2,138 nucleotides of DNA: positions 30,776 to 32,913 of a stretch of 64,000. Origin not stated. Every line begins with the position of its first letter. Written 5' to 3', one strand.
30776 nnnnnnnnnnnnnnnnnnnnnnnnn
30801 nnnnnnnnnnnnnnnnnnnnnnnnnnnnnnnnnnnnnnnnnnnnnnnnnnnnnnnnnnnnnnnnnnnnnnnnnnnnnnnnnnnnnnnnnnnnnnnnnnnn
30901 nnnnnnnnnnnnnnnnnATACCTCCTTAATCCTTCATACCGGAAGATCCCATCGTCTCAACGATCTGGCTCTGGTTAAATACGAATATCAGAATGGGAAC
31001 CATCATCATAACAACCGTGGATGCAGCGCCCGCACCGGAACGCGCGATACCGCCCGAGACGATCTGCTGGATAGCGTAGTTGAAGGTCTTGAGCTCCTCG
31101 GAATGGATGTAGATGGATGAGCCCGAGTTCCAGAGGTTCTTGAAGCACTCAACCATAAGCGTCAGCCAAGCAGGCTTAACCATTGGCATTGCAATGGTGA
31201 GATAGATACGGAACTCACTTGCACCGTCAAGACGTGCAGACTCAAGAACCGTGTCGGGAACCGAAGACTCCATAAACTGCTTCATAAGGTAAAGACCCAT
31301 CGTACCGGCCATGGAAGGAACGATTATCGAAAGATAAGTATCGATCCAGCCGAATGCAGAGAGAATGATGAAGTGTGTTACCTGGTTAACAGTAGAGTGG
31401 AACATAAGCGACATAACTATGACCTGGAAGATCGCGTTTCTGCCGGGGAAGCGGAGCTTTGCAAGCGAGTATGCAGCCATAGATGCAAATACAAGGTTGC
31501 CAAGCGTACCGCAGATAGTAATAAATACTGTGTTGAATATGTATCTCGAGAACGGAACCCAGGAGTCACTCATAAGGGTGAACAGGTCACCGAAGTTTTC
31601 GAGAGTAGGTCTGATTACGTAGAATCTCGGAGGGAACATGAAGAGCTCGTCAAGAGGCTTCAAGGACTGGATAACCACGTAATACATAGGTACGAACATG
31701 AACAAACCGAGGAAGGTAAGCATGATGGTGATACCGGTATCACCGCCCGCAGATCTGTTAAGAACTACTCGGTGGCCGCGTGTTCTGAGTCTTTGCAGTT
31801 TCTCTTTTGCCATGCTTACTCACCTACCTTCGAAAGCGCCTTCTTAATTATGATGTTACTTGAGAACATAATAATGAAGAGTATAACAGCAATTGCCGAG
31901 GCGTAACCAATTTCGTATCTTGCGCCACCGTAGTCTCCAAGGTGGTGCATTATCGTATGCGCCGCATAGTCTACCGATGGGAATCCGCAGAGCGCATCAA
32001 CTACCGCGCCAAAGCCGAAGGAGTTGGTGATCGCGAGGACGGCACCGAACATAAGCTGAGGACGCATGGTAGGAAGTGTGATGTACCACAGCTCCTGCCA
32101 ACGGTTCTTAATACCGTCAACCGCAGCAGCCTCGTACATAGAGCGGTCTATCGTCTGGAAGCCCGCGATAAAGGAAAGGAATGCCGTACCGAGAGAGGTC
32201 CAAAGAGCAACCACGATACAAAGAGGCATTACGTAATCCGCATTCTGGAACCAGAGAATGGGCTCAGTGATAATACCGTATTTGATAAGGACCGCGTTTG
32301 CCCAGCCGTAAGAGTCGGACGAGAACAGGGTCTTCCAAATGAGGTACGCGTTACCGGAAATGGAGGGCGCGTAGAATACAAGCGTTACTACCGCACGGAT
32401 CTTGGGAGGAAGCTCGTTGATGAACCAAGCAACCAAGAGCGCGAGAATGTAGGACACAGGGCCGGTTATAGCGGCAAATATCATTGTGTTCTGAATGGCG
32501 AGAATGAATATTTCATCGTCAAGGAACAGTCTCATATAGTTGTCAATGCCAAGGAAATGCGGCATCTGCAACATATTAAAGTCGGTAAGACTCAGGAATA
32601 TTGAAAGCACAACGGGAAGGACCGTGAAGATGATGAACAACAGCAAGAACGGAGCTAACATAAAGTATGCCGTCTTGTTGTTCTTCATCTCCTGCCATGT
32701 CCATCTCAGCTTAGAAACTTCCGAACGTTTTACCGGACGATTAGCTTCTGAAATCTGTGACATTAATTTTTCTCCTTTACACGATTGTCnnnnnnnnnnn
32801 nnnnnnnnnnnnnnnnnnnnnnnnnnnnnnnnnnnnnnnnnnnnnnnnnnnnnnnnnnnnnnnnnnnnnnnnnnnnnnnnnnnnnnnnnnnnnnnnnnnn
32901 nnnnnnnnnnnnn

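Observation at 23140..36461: Seven-gene operon: giant anchorless SBP, two full permease pairs, NHL/Yip1 membrane fusion and a 1,182-aa secreted protein, with no ATPase or regulator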

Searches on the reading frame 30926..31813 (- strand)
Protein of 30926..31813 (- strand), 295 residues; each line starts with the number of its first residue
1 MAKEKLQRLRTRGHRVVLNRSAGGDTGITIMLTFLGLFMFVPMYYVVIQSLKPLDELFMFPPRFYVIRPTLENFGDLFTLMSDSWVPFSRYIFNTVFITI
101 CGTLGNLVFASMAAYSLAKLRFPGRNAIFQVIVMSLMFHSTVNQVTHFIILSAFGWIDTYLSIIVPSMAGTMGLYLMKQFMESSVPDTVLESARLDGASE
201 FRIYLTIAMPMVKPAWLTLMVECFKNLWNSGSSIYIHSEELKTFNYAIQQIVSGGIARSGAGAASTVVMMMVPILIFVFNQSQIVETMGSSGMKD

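Call 4: search_protein_families(library=pfam, proteins=[window:30926-31813:-], max_evalue=0.01)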
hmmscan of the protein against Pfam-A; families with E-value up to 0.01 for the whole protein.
window:30926-31813:- (295 aa): 1 family
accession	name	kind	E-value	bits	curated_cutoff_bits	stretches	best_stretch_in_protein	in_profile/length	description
PF00528.27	BPD_transp_1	-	2.1e-07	31.3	26.4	1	110-280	5-173/184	Binding-protein-dependent transport system inner membrane component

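Call 5: search_protein_families(library=ncbifam, proteins=[window:30926-31813:-], max_evalue=0.01)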
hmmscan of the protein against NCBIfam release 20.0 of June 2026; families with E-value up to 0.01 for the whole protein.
window:30926-31813:- (295 aa): 15 families
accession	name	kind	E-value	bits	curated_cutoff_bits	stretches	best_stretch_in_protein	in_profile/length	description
NF008210.0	PRK10973.1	equivalog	4.8e-23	82.2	297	1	37-286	21-274/281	sn-glycerol-3-phosphate ABC transporter permease UgpE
NF040932.1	ABC_arch_GlcU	equivalog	7.1e-18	65.2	340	1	29-280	6-256/272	glucose ABC transporter permease GlcU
NF008231.0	PRK10998.1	equivalog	3.6e-15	56.3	261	1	85-295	78-296/296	maltose ABC transporter permease MalG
TIGR02141.1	modB_ABC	equivalog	2.5e-06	27.3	182.6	1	96-277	4-200/208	molybdate ABC transporter permease subunit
NF006939.0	PRK09421.1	equivalog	4.9e-06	26.1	262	1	98-255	18-193/230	molybdate ABC transporter permease subunit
TIGR02139.1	permease_CysT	equivalog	2.1e-05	24.3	246.1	1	56-284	18-260/265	sulfate ABC transporter permease subunit CysT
NF008208.0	PRK10971.1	equivalog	0.00019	21.1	415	1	97-279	65-263/277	sulfate/thiosulfate ABC transporter permease CysT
NF007047.0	PRK09500.1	equivalog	0.00025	20.7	326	1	94-279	62-247/257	spermidine/putrescine ABC transporter permease PotC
NF011624.0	PRK15050.1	equivalog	0.00043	19.5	247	0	30-165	30-148/297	2-aminoethylphosphonate ABC transporter permease subunit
TIGR01581.1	Mo_ABC_porter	hypoth_equivalog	0.00074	19.1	210.3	1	99-224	30-168/225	ABC transporter permease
NF040839.1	tungstate_WtpB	equivalog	0.0021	17.8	340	1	57-278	15-242/251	tungstate ABC transporter permease WtpB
TIGR00969.1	3a0106s02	subfamily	0.0021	17.6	240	0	72-278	45-265/272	sulfate ABC transporter permease subunit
NF007852.0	PRK10561.1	equivalog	0.0029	17.5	335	0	42-278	32-283/295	sn-glycerol-3-phosphate ABC transporter permease UgpA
NF006953.0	PRK09433.1-4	equivalog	0.0058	15.5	970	0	76-160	42-124/536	thiamine/thiamine pyrophosphate ABC transporter permease ThiP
NF040931.1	ABC_arch_GlcT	equivalog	0.0066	16.1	360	0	138-216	117-200/278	glucose ABC transporter permease GlcT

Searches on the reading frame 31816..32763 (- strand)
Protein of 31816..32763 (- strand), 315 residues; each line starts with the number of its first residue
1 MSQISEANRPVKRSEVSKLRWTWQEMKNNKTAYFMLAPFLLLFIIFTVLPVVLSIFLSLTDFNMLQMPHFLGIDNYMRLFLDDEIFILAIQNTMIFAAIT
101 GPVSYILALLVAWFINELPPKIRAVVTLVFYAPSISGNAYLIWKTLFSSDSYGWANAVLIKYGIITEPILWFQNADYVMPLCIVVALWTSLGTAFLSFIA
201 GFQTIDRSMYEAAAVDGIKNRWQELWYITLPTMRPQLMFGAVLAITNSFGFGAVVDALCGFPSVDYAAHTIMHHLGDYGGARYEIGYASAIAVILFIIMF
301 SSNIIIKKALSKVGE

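Call 4: search_protein_families(library=pfam, proteins=[window:31816-32763:-], max_evalue=0.01)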
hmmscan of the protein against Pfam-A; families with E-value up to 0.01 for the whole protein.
window:31816-32763:- (315 aa): 1 family
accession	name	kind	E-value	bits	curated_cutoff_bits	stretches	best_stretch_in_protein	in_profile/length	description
PF00528.27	BPD_transp_1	-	1.1e-08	35.5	26.4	1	95-306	24-175/184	Binding-protein-dependent transport system inner membrane component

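Call 5: search_protein_families(library=ncbifam, proteins=[window:31816-32763:-], max_evalue=0.01)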
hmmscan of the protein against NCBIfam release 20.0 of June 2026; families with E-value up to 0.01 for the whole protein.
window:31816-32763:- (315 aa): 16 families
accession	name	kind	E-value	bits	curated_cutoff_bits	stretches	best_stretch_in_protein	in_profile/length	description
NF007852.0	PRK10561.1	equivalog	1.1e-16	61.6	335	1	28-304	10-282/295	sn-glycerol-3-phosphate ABC transporter permease UgpA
NF040931.1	ABC_arch_GlcT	equivalog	2.4e-14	53.7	360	1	41-310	6-269/278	glucose ABC transporter permease GlcT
NF007044.0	PRK09497.1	equivalog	1.2e-13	51.2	348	1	33-299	12-272/285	spermidine/putrescine ABC transporter permease PotB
NF007963.0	PRK10683.1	equivalog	3.1e-08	33.4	489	1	34-308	43-307/317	putrescine ABC transporter permease PotH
NF008232.0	PRK10999.1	equivalog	7.8e-08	31.5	392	1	71-238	265-433/520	maltose ABC transporter permease MalF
TIGR02139.1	permease_CysT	equivalog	8.6e-08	32.1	246.1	1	51-307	14-256/265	sulfate ABC transporter permease subunit CysT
TIGR00969.1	3a0106s02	subfamily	2.1e-07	30.7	240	1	42-297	26-257/272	sulfate ABC transporter permease subunit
NF043074.1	MMSYN1_0196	equivalog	3.1e-07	30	350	1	29-124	7-101/277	spermidine/putrescine ABC transporter permease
TIGR02140.1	permease_CysW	equivalog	7e-07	29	329.1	1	52-275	12-222/261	sulfate ABC transporter permease subunit CysW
TIGR01581.1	Mo_ABC_porter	hypoth_equivalog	4.3e-06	26.4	210.3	1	181-255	104-179/225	ABC transporter permease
NF006939.0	PRK09421.1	equivalog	1.3e-05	24.7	262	1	201-310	115-225/230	molybdate ABC transporter permease subunit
NF008208.0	PRK10971.1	equivalog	7e-05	22.4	415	1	49-264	22-224/277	sulfate/thiosulfate ABC transporter permease CysT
NF008231.0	PRK10998.1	equivalog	0.00052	19.7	261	1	201-245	180-223/296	maltose ABC transporter permease MalG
TIGR02141.1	modB_ABC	equivalog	0.0013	18.4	182.6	1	183-263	84-164/208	molybdate ABC transporter permease subunit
NF007545.0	PRK10160.1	equivalog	0.0025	17.3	342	1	169-257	135-217/275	taurine ABC transporter permease TauC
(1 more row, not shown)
